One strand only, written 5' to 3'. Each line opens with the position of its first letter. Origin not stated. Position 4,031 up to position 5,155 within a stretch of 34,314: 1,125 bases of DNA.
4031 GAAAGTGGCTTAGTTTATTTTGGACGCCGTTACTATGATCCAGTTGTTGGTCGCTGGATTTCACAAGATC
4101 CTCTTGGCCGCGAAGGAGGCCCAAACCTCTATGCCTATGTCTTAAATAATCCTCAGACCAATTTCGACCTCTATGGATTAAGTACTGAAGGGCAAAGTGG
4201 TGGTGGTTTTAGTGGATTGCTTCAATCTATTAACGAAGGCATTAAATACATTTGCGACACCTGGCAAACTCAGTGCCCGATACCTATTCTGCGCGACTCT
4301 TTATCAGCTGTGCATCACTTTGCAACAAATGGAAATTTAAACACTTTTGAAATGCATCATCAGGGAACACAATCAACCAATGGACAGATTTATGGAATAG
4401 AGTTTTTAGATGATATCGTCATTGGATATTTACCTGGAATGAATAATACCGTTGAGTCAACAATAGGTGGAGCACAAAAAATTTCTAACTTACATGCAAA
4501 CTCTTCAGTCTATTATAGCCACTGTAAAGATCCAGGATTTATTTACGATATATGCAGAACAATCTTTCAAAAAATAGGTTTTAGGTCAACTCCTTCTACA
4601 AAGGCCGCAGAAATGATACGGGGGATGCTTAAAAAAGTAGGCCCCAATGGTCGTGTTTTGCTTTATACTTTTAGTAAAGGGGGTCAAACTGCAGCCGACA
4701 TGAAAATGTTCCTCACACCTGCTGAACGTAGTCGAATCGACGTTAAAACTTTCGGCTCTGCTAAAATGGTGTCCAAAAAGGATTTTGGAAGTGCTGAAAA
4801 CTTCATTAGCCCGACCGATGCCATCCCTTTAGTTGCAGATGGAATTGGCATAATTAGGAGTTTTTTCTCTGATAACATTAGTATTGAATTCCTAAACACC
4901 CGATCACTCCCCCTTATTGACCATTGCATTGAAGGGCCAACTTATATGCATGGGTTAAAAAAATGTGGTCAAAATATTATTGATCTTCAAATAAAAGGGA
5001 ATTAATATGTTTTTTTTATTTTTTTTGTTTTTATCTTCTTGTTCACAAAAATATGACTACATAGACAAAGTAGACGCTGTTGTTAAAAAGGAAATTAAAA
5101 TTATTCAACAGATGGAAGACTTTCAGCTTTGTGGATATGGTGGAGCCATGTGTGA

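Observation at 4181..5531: RHS toxin tip looks like an unclassified Ser-Asp-His hydrolase, paired with a lipoprotein immunity candidate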

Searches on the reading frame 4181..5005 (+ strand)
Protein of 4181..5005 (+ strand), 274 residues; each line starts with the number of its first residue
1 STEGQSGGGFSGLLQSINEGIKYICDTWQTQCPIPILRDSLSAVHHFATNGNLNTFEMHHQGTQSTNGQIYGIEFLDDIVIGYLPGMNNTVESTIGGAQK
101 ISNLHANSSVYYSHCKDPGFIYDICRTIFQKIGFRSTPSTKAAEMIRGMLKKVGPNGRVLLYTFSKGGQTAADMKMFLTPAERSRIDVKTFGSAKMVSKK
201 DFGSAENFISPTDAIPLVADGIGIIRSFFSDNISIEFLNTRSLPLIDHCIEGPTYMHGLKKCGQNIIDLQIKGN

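Call 4: search_protein_families(library=pfam, proteins=[window:4181-5005:+], max_evalue=1)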
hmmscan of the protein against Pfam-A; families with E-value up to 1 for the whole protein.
window:4181-5005:+ (274 aa): 2 families
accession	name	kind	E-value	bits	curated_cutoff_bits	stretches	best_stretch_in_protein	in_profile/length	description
PF12043.14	DUF3527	-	0.072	13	25.9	1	9-65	253-310/349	Domain of unknown function (DUF3527)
PF23986.1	Pam3_gp59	-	0.28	12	27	1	40-77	21-61/76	Phage Pam3 gp59 related protein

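Call 5: find_homologous_proteins(query=window:4181-5005:+, max_evalue=0.001)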
Query window:4181-5005:+: 581 candidates shared short words with the query, none scored E <= 0.001.
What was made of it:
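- Tried and rejected: The word-indexed homolog search found nothing with the tail alone (call 5).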

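Call 8: search_protein_families(library=ncbifam, proteins=[window:4181-5005:+], max_evalue=1)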
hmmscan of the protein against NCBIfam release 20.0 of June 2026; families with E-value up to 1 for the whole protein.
window:4181-5005:+ (274 aa): 1 family
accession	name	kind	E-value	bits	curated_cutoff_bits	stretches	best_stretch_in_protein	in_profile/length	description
NF008572.0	PRK11524.1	equivalog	0.042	12.9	292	1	90-171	148-229/294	adenine-specific DNA-methyltransferase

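Call 9: search_solved_structures(query=window:4181-5005:+, max_evalue=10, show_alignments=2)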
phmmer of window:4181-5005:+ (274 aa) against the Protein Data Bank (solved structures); distinct sequences matched with E-value up to 10: 0.
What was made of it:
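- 4181..5005 (+): C-terminal toxin domain, 274 aa plus stop. Two N-terminal helices (about res 6-48) precede an alpha/beta-hydrolase core (about res 65-274). No Pfam, NCBIfam or PDB sequence hit was found (calls 4, 8, 9).
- The window tail itself scores with no lipase or esterase family in Pfam, NCBIfam or PDB sequences (calls 4, 8, 9).
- Tried and rejected: Direct sequence searches of the tail against Pfam, NCBIfam and PDB found nothing (calls 4, 8, 9).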

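Call 16: search_protein_representatives(protein=window:4181-5005:+)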
Query: 274 residues. Proteins with E-value up to 0.001 (for the whole library): 784; up to 1e-10: 373; up to 1e-30: 10. The best 150 are listed.
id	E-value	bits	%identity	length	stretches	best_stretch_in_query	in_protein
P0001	1.1e-182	621.8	100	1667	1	1-274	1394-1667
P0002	2.9e-81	289.2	51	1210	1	8-271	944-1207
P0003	3.7e-53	197.0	37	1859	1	13-267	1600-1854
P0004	2.3e-51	191.2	40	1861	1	14-260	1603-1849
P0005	6.8e-51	189.6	39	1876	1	16-263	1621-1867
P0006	1.2e-47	179.0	36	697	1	24-268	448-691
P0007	9.3e-45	169.5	38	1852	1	8-260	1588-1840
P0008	1.4e-37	146.0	35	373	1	18-248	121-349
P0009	1.3e-35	139.5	33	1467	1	19-261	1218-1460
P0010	8.0e-33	130.4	33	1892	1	26-263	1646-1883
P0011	2.3e-30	122.3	30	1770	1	32-265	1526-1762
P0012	2.2e-28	115.8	29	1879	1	24-266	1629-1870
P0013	2.5e-28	115.6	33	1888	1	21-267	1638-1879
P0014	1.1e-27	113.5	31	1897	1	32-266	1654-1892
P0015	6.0e-27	111.1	28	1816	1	5-268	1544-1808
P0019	4.9e-25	104.8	32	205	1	91-267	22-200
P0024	5.8e-23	98.0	31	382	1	12-260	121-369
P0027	2.7e-22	95.8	29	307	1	60-268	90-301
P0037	6.1e-21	91.4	33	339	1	70-264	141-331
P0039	1.9e-20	89.8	32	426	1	73-265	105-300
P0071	1.9e-17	80.0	31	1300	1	71-264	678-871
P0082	4.1e-17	78.8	32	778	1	80-265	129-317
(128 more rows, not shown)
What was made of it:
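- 4181..5005 (+): An exhaustive search finds 784 relatives (call 16).
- Tried and rejected: The exhaustive search showed the family is large (call 16), so the 'orphan' impression was a tool artefact.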

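Call 19: search_protein_families(library=pfam, proteins=[P0003, P0027, P0037, P0039, P0071, P0082, P0024, P0019], max_evalue=0.01)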
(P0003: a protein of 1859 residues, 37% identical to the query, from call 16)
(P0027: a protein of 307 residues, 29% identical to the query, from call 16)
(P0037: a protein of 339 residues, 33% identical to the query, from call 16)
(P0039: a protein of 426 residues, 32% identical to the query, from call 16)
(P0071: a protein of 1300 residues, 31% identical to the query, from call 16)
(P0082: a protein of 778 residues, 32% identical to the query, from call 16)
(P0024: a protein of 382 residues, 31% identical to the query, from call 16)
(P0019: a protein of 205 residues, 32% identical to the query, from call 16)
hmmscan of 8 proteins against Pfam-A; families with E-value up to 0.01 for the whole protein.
P0003 (1859 aa): 2 families
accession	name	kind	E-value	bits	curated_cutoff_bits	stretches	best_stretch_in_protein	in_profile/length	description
PF05593.20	RHS_repeat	-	3.6e-39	132.8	22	6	670-697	1-28/38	RHS Repeat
PF20148.4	DUF6531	-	0.00074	20.3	24.1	1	91-143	4-55/74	Domain of unknown function (DUF6531)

P0027 (307 aa): 0 families

P0037 (339 aa): 1 family
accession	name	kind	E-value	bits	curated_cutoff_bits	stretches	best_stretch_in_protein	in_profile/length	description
PF05095.17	DUF687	-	0.0073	15.3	25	1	148-292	34-178/537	Protein of unknown function (DUF687)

P0039 (426 aa): 0 families

P0071 (1300 aa): 4 families
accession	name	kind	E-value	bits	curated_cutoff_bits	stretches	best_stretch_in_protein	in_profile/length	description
PF00069.31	Pkinase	-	3.1e-17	63.3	31.7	1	1059-1291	46-257/263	Protein kinase domain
PF05593.20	RHS_repeat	-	1.9e-09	38.1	22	0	278-311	1-33/38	RHS Repeat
PF07714.23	PK_Tyr_Ser-Thr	-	8e-08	32.3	23.1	1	1061-1234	51-205/258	Protein tyrosine and serine/threonine kinase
PF01764.32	Lipase_3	-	0.0041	17.4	22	1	769-828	65-135/140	Lipase (class 3)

P0082 (778 aa): 2 families
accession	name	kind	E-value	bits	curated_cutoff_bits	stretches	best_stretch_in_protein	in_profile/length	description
PF00069.31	Pkinase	-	7.3e-21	75.2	31.7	1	519-763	46-255/263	Protein kinase domain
PF07714.23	PK_Tyr_Ser-Thr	-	2.6e-12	47.1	23.1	1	516-711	40-219/258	Protein tyrosine and serine/threonine kinase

P0024 (382 aa): 1 family
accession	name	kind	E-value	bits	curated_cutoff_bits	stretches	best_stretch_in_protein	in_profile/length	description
PF01764.32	Lipase_3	-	0.0002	21.7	22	1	234-325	34-134/140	Lipase (class 3)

P0019 (205 aa): 0 families
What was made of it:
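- On Pfam Lipase_3 (class 3 lipase): Relatives reach at most 21.7 bits (call 19).
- Closest known: Class 3 lipases. Different: The window tail gives no match at all (calls 4, 19).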

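Call 29: find_homologous_proteins(query=A2, max_evalue=0.00001)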
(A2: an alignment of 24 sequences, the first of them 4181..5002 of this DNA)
Query A2 (24 sequences) (274 aa, profile of the alignment): 1 proteins with E <= 0.00001 among 6088 candidates.
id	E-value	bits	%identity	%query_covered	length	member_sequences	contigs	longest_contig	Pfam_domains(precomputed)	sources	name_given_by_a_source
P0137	7.0e-74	266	26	85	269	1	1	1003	-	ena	-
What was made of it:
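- Tried and rejected: With a 24-sequence profile it found only one protein (call 29).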

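Call 38: predict_structure(alignment_id=A2)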
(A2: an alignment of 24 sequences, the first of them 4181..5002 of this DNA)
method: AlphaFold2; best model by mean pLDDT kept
length: 274 residues; sequences in the alignment: 24
mean_pLDDT: 84.5   pTM: 0.76
mean pLDDT of the five models: 84.5, 83.9, 82.3, 82.2, 80.8
residues with pLDDT >= 90: 152; 70-90: 75; 50-70: 36; < 50: 11
segments of 3 or more residues with pLDDT < 50: 1-9
pLDDT, mean of each block of 10 residues (from residue 1): 43 67 71 67 72 63 73 88 88 91 94 81 79 83 96 96 96 95 98 96 97 92 95 95 83 94 92 74
secondary structure, 60 per line:
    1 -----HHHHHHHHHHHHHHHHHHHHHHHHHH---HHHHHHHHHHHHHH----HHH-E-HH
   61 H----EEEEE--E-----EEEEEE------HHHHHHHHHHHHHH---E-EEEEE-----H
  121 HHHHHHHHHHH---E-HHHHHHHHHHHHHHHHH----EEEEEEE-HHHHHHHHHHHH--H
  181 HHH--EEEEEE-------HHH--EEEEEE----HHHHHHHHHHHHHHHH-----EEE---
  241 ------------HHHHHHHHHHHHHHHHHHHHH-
elements in order: H6-31 H35-48 E66-70 E79-84 H91-104 E110-114 H120-131 H137-153 E158-164 H166-177 H180-183 E186-191 E204-209 H214-229 E235-237 H253-273
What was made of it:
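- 4181..5005 (+): The AF2 model has pLDDT 84.5 and pTM 0.76 (call 38).
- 4436..4438 (+): Gly86 of the loop after strand 79-84 (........), the oxyanion-hole region. It follows strand E79-84 in the model (call 38).
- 4673..4675 (+): Ser165, the predicted nucleophile (T-F-S-K-G-G; family consensus A-H-S-x-G-G). It lies between strand 158-164 and helix 166-177 (call 38).
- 4817..4819 (+): Asp213, the predicted catalytic acid (SPTDAIP). It directly follows strand 204-209 (call 38).
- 4922..4924 (+): His248, the predicted catalytic base (LIDHC). It lies in the loop after strand 235-237 and before the C-terminal helix (call 38).
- On Alpha/beta-hydrolase superfamily (serine hydrolases): AF2 pLDDT is 84.5 (call 38).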

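Call 43: fold_search(model_id=the predicted structure, library=pdb)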
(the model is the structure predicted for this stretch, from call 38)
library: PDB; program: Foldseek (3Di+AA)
matches with E <= 10: 1250; with E <= 0.001: 91
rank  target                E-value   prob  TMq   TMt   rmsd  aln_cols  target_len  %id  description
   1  6bje_B                2.9e-05  1.00  0.45  0.55   6.0       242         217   12  Crystal Structure of Lysophospholipase A2 Conjugated with Phenylmethylsulfonyl Fluoride (released 2018-11-14)
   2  8vb3_B                3.9e-05  1.00  0.48  0.54   5.9       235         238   12  Dienelactone hydrolase from Solimonas fluminis (released 2024-12-18)
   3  6qgo_C                4.2e-05  1.00  0.48  0.57   5.0       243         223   11  Crystal structure of APT1 S119A mutant bound to palmitic acid. (released 2020-02-05)
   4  9izt_A                4.7e-05  1.00  0.43  0.41  14.3       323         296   11  Crystal structure of a PU hydrolysis enzyme Aes72 from Comamonas acidovorans (released 2026-02-04)
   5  2h1i_B                5.3e-05  1.00  0.47  0.60   4.9       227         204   12  Crystal Structure of the Bacillus cereus Carboxylesterase (released 2006-05-30)
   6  3bxp_B                5.3e-05  1.00  0.46  0.47   7.4       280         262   10  CRYSTAL STRUCTURE OF A PUTATIVE CARBOXYLESTERASE (LP_2923) FROM LACTOBACILLUS PLANTARUM WCFS1 AT 1.70 A RESOLUTION (released 2008-01-29)
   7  5mif_A                5.3e-05  1.00  0.47  0.44  12.4       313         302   13  Crystal structure of carboxyl esterase 2 (TmelEST2) from mycorrhizal fungus Tuber melanosporum (released 2017-08-23)
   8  5dwd_A                5.6e-05  1.00  0.52  0.63   4.5       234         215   11  Crystal structure of esterase PE8 (released 2016-10-26)
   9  2h1i_A                5.6e-05  1.00  0.45  0.56   5.3       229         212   12  Crystal Structure of the Bacillus cereus Carboxylesterase (released 2006-05-30)
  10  7xrh_A                7.6e-05  1.00  0.44  0.49   7.1       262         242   12  Feruloyl esterase from Lactobacillus acidophilus (released 2023-05-17)
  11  4fhz                  8.0e-05  1.00  0.48  0.58   5.1       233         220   11  Crystal structure of a carboxyl esterase at 2.0 angstrom resolution (released 2012-10-03)
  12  2wtm_D                8.0e-05  1.00  0.48  0.53   6.0       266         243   10  Est1E from Butyrivibrio proteoclasticus (released 2010-01-19)
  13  5syn_C                9.1e-05  1.00  0.47  0.56   5.2       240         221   12  Cocrystal structure of the human acyl protein thioesterase 2 with an isoform-selective inhibitor, ML349 (released 2016-10-26)
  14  3d3n_B                1.0e-04  1.00  0.44  0.47   7.1       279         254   10  Crystal structure of lipase/esterase (lp_2923) from Lactobacillus plantarum. Northeast Structural Genomics Consortium  (released 2008-06-10)
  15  2h1i_C                1.1e-04  1.00  0.48  0.61   5.0       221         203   13  Crystal Structure of the Bacillus cereus Carboxylesterase (released 2006-05-30)
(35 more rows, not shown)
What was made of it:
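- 4181..5005 (+): Foldseek against the PDB gives 91 hits with E<=1e-3, all alpha/beta hydrolases (call 43).
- On Alpha/beta-hydrolase superfamily (serine hydrolases): 91 Foldseek PDB hits have E<=1e-3, and all are alpha/beta hydrolases (call 43).
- All top PDB structural matches are alpha/beta hydrolases, with best E=2.9e-5 and TM up to 0.63: lysophospholipase A2, acyl-protein thioesterases APT1/2, carboxylesterases, cutinase and monoglyceride lipases (call 43). Top structural matches include acyl-protein thioesterases and lysophospholipases of eukaryotes (call 43).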

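Call 46: search_solved_structures(query=A2, max_evalue=10, show_alignments=3)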
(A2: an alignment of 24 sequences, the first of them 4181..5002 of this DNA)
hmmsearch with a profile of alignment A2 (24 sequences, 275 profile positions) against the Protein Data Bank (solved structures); distinct sequences matched with E-value up to 10: 65 (the best 60 are shown).
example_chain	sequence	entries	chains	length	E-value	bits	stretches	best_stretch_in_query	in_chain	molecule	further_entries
6nkc_A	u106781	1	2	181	0.0018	20.5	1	116-200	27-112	Lipase, Lip_vut1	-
7x2p_A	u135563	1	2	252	0.0066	18.7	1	135-195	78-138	Putative lipase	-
5ncw_A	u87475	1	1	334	0.01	18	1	89-160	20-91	Serpin-type proteinase inhibitor, miropin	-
5nct_A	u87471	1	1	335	0.01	18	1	89-160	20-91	Serpin-type proteinase inhibitor, miropin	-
5ncu_A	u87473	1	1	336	0.01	18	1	89-160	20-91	Serpin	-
5ncs_A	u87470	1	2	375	0.014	17.6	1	89-160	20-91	Serpin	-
3auk_A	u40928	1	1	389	0.014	17.6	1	150-181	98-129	Lipase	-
1ji3_A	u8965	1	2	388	0.014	17.6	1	150-181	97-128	lipase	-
3umj_A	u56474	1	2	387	0.015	17.5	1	150-181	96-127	Thermostable lipase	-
2dsn_A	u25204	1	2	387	0.015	17.5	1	150-181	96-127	Thermostable lipase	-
7ey3_A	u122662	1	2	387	0.015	17.5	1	150-181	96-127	Thermostable lipase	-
2z5g_A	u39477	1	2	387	0.015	17.5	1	150-181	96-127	Thermostable lipase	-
4fkb_A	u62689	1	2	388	0.015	17.5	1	150-181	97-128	Thermostable organic solvent tolerant lipase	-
4fmp_A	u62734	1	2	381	0.015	17.5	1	150-181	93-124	Lipase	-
6a12_A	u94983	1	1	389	0.015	17.5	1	150-181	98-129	Lipase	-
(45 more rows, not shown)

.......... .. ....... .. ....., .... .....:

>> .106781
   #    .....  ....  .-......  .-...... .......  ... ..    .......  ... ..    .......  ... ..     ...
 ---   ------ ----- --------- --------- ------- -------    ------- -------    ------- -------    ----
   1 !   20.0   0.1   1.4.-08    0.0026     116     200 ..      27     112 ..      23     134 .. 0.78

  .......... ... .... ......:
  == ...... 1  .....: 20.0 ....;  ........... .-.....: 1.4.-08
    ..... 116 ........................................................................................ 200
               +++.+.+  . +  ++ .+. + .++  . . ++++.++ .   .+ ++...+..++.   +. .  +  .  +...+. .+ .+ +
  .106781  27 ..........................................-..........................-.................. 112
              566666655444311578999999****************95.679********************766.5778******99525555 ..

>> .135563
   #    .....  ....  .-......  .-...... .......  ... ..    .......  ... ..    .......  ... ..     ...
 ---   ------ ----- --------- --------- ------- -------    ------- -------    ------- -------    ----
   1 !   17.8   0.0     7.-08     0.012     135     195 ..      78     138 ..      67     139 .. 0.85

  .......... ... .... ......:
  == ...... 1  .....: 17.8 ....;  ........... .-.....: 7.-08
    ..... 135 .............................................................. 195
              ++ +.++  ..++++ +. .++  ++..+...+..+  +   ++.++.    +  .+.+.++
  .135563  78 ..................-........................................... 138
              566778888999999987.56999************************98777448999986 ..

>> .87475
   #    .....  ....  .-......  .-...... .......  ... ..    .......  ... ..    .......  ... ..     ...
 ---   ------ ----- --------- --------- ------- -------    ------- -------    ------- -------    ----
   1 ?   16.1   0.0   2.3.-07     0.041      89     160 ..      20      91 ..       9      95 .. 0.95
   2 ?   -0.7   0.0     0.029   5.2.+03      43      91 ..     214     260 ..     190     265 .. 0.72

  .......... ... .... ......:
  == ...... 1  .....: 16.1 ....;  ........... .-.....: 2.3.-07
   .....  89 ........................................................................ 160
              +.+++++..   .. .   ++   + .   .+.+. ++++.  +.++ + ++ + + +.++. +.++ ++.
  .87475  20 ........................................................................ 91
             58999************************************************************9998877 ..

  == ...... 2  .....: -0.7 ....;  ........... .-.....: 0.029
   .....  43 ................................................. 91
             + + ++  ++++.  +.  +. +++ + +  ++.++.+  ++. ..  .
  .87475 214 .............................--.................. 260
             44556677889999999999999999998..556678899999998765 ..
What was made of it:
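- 4673..4675 (+): The family profile aligns it on the AHSMGG motif of LipA-type lipases (call 46).
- The family profile gives marginal hits to true lipases centred on AHSxGG (6nkc E=0.0018, LipA, family I.5 lipases, T. lanuginosus lipase) (call 46).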

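Call 70: search_protein_families(library=pfam, alignment_id=A2, max_evalue=1)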
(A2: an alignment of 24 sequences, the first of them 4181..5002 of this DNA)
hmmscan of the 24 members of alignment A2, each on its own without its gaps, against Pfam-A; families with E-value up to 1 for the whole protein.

A. member 1, window:4181-5002:+ (274 aa): 2 families
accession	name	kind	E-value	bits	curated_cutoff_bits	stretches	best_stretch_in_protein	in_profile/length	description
PF12043.14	DUF3527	-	0.072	13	25.9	1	9-65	253-310/349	Domain of unknown function (DUF3527)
PF23986.1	Pam3_gp59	-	0.28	12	27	1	40-77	21-61/76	Phage Pam3 gp59 related protein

B. families by the number of members that match (of 24 scanned): 25 families
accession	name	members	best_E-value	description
PF01764.32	Lipase_3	12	9e-05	Lipase (class 3)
PF01083.28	Cutinase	7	0.00049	Cutinase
PF02089.21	Palm_thioest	4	0.00059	Palmitoyl protein thioesterase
PF02230.22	Abhydrolase_2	3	0.0026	Phospholipase/Carboxylesterase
PF12697.13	Abhydrolase_6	3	0.089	Alpha/beta hydrolase family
PF00975.26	Thioesterase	2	0.0013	Thioesterase domain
PF05095.17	DUF687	2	0.0043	Protein of unknown function (DUF687)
PF05057.20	DUF676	2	0.009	Putative serine esterase (DUF676)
PF00561.26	Abhydrolase_1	2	0.06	alpha/beta hydrolase fold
PF02450.21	LCAT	2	0.12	Lecithin:cholesterol acyltransferase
PF08237.17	PE-PPE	1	0.011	PE-PPE domain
PF14080.11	DUF4261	1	0.013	Domain of unknown function (DUF4261)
PF07819.20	PGAP1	1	0.019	PGAP1-like alpha/beta domain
PF06057.17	VirJ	1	0.02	Bacterial virulence protein (VirJ)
PF13401.12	AAA_22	1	0.021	AAA domain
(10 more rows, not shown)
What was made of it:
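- On Pfam Lipase_3 (class 3 lipase): 12 of 24 give weak hits (call 70).
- Closest known: Class 3 lipases. Same: These are the most frequent weak sequence matches (calls 46, 70).
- Closest known: DUF687. Same: 2 of 24 family members give weak hits (E about 0.004-0.007) over the hydrolase core (calls 19, 70).
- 12 of 24 members weakly match Pfam Lipase_3, best E=9e-5 (call 70). Pfam weak hits include Cutinase, Palm_thioest and Thioesterase as well as Lipase_3 (call 70). The most frequent weak sequence matches are to true lipases: Lipase_3 in 12 of 24 members, plus LipA-type and family I.5 lipases (calls 46, 70).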
